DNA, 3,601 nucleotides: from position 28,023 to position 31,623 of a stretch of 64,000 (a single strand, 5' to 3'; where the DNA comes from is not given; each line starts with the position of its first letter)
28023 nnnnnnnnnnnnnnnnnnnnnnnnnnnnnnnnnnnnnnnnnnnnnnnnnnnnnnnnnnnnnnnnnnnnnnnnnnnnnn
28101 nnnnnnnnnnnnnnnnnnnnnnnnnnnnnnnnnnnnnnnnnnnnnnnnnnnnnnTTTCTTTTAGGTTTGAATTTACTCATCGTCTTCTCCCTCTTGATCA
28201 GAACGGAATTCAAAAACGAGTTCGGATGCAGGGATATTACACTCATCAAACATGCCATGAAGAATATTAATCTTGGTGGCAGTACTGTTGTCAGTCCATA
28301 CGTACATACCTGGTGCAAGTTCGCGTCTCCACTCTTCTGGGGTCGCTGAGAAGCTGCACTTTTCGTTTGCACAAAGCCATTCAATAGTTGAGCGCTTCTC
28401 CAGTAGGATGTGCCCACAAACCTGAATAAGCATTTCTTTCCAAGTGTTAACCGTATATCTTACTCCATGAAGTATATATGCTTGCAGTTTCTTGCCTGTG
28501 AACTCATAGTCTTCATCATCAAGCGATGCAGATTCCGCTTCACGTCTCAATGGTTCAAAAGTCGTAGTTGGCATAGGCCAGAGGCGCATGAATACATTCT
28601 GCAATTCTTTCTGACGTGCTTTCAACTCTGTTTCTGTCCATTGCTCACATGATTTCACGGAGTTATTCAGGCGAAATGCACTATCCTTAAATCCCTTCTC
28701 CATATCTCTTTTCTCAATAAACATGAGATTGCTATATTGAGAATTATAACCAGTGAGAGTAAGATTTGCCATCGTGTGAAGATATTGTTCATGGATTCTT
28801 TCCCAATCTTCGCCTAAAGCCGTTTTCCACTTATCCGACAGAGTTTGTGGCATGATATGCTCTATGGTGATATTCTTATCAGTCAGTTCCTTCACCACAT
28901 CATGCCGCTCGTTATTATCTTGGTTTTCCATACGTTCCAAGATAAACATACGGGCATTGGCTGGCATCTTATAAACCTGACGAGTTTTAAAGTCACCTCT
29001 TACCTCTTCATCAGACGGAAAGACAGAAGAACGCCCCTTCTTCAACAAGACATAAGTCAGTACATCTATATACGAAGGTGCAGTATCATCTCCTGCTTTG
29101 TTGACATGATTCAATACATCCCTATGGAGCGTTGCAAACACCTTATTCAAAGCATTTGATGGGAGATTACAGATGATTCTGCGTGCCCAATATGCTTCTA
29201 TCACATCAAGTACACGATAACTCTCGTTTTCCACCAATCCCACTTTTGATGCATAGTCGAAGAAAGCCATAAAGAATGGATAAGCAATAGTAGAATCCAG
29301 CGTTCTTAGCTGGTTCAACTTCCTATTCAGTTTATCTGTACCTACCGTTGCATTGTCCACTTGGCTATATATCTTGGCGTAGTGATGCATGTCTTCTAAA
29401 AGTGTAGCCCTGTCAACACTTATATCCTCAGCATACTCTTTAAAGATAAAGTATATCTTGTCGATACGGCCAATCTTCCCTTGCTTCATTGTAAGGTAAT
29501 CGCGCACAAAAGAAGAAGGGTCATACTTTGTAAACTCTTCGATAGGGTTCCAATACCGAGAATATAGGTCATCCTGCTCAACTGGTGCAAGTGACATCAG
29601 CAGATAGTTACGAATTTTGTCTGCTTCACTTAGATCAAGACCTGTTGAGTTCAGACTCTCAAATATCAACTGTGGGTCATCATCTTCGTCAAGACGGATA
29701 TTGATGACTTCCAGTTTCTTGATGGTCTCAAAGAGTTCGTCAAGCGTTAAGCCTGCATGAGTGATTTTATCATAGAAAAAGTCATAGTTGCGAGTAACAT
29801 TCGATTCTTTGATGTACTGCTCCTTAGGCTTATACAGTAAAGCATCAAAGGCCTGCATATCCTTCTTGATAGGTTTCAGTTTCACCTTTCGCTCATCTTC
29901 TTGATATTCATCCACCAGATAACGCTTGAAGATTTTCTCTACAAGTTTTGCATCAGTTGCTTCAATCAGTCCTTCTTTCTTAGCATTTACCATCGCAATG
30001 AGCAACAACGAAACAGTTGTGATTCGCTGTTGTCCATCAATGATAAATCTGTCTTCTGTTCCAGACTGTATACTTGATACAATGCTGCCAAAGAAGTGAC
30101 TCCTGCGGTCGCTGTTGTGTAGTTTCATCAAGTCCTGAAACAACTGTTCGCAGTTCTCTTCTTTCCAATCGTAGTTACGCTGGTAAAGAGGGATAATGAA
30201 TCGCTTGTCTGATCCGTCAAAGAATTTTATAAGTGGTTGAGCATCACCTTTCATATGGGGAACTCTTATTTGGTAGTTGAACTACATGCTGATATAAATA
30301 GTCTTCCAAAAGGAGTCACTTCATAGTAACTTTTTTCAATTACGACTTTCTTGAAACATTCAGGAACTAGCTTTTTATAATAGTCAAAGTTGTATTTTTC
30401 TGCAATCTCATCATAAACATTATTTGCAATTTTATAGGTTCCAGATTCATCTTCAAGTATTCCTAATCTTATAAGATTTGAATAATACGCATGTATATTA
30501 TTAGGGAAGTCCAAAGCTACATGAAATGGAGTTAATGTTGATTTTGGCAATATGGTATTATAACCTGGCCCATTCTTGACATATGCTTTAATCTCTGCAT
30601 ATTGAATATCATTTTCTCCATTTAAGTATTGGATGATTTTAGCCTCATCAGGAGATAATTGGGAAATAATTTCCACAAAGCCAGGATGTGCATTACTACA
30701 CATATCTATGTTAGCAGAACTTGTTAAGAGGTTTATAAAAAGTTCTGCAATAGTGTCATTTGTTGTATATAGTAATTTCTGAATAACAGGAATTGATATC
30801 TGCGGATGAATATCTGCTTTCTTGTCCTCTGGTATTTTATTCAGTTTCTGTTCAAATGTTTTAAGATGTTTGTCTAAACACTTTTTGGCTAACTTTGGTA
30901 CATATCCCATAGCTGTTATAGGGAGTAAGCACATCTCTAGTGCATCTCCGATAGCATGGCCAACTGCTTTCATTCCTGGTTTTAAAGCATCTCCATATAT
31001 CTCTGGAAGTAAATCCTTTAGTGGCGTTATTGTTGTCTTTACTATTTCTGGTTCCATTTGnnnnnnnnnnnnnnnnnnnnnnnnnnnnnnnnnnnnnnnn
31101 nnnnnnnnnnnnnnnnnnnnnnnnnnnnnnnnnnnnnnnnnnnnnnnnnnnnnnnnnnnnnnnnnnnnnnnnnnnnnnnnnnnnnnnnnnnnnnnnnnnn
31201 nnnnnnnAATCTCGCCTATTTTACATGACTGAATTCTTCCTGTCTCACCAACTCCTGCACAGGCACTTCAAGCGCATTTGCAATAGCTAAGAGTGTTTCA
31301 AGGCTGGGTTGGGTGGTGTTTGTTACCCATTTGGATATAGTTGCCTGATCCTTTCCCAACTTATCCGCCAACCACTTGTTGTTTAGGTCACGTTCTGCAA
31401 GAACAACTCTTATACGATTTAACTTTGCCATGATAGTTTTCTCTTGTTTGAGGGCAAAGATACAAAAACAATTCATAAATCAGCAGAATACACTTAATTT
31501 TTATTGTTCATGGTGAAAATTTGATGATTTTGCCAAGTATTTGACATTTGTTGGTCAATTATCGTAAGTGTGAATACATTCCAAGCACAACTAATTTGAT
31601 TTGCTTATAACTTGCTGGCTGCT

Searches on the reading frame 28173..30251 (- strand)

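Call 9: search_protein_families(library=pfam, proteins=[window:28173-30251:-], max_evalue=0.001)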
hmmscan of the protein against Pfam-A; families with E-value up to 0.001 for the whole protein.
window:28173-30251:- (692 aa): 2 families
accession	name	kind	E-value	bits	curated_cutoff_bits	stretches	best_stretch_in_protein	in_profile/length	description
PF03235.19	GmrSD_N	-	2.9e-36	125.9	33.2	1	9-218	3-199/199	GmrSD restriction endonuclease, N-terminal domain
PF07510.16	GmrSD_C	-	5.5e-26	91.5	23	1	411-552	1-137/138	GmrSD restriction endonucleases, C-terminal domain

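Call 10: search_protein_families(library=padloc, proteins=[window:28173-30251:-], max_evalue=0.00001)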
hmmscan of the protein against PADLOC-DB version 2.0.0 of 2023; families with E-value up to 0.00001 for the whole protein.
window:28173-30251:- (692 aa): 28 families (the best 25 are shown)
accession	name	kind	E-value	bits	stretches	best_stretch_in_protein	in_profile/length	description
PDLC02702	Orf5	-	1.1e-160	534.1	1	17-559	2-542/543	Orf5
PDLC02693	Orf5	-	3.2e-144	479.9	1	15-558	6-542/543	Orf5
PDLC04157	HEC-06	-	1.4e-65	220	1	15-559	20-556/558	-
PDLC04154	HEC-06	-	1.3e-62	210.2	1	13-560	19-566/569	-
PDLC04155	HEC-06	-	9.1e-62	207.3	1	15-560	18-560/562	-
PDLC02687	Orf5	-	8.8e-49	164.6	1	13-542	13-542/543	Orf5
PDLC02700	Orf5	-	1.5e-47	160.6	1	16-558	10-555/555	Orf5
PDLC02695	Orf5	-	1.5e-35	120.7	1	15-555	17-598/601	Orf5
PDLC02691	Orf5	-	1.1e-33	114.7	1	4-558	7-579/579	Orf5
PDLC02692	Orf5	-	1e-28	98.4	1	16-558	6-556/558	Orf5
PDLC02701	Orf5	-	5.4e-25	85.9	1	18-556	20-592/596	Orf5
PDLC03655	mREase_IV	-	4.5e-24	82.9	1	177-476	215-519/629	Type IV methyl-directed restriction enzyme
PDLC02690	Orf5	-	8.9e-24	82.2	1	15-559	7-530/531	Orf5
PDLC04156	HEC-06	-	5.9e-21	72.6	2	9-131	13-133/562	-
PDLC02696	Orf5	-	2.4e-20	71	2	170-517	187-548/558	Orf5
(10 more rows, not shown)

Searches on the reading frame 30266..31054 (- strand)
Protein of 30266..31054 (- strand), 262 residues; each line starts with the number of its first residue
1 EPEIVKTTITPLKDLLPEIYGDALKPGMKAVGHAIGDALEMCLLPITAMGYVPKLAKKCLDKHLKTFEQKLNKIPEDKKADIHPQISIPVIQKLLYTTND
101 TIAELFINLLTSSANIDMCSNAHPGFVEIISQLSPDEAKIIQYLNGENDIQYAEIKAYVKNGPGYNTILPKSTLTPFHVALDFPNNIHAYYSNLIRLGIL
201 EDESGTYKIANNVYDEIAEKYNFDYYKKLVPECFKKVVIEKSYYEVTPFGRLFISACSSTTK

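Call 9: search_protein_families(library=pfam, proteins=[window:30266-31054:-], max_evalue=0.001)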
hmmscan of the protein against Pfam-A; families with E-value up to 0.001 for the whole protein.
window:30266-31054:- (262 aa): 1 family
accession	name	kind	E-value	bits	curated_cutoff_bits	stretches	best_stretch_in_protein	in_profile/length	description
PF14337.13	Abi_alpha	-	6.7e-44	150.7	29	1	62-257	8-196/196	Abortive infection alpha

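Call 10: search_protein_families(library=padloc, proteins=[window:30266-31054:-], max_evalue=0.00001)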
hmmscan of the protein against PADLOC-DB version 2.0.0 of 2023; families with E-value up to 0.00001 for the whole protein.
window:30266-31054:- (262 aa): 3 families
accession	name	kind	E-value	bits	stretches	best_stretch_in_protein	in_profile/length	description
PDLC05024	PDC-S47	-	1.2e-81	272.1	1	8-259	8-262/265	-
PDLC05025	PDC-S47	-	1.6e-38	131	1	9-257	12-260/263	-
PDLC05026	PDC-S47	-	2.6e-34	117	1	32-258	28-254/257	-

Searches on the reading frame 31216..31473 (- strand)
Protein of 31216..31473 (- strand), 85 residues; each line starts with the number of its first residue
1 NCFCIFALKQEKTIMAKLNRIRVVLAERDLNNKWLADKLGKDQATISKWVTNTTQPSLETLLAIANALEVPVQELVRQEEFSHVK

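Call 9: search_protein_families(library=pfam, proteins=[window:31216-31473:-], max_evalue=0.001)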
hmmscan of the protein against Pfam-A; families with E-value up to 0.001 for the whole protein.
window:31216-31473:- (85 aa): 5 families
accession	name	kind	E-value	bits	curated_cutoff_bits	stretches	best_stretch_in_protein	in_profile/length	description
PF01381.28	HTH_3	-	2.6e-12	47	23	1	26-75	6-55/55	Helix-turn-helix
PF13443.12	HTH_26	-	2e-10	41.2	22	1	20-76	1-58/63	Cro/C1-type HTH DNA-binding domain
PF12844.13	HTH_19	-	6.3e-06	26.4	30.2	1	19-79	2-62/64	Helix-turn-helix domain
PF13560.12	HTH_31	-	9.5e-05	23.1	27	1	28-75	13-61/64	Helix-turn-helix domain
PF07022.19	Phage_CI_repr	-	0.00034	21.3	22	1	33-78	16-60/65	Bacteriophage CI repressor helix-turn-helix domain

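Call 10: search_protein_families(library=padloc, proteins=[window:31216-31473:-], max_evalue=0.00001)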
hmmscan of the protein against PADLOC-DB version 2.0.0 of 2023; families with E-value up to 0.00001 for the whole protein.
window:31216-31473:- (85 aa): 8 families
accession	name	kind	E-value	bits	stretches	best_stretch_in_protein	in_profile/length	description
PDLC04762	PDC-M64C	-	7.7e-12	43.1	1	18-81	29-92/97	-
PDLC04760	PDC-M64C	-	3.5e-09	34.9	1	15-79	25-89/93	-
PDLC03948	RmrA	-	5.2e-08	30.2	1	19-77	11-69/397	-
PDLC04758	PDC-M64B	-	5.6e-08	31.3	1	17-80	31-94/123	-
PDLC03954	RmrA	-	4.2e-07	27.2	1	19-80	13-74/380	-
PDLC02926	HTH_VI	-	4.3e-07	28.1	1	26-76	11-61/92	-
PDLC03951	RmrA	-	1.1e-06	25.9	1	18-77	13-69/400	-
PDLC03949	RmrA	-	6.6e-06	23.2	1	18-78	4-64/363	-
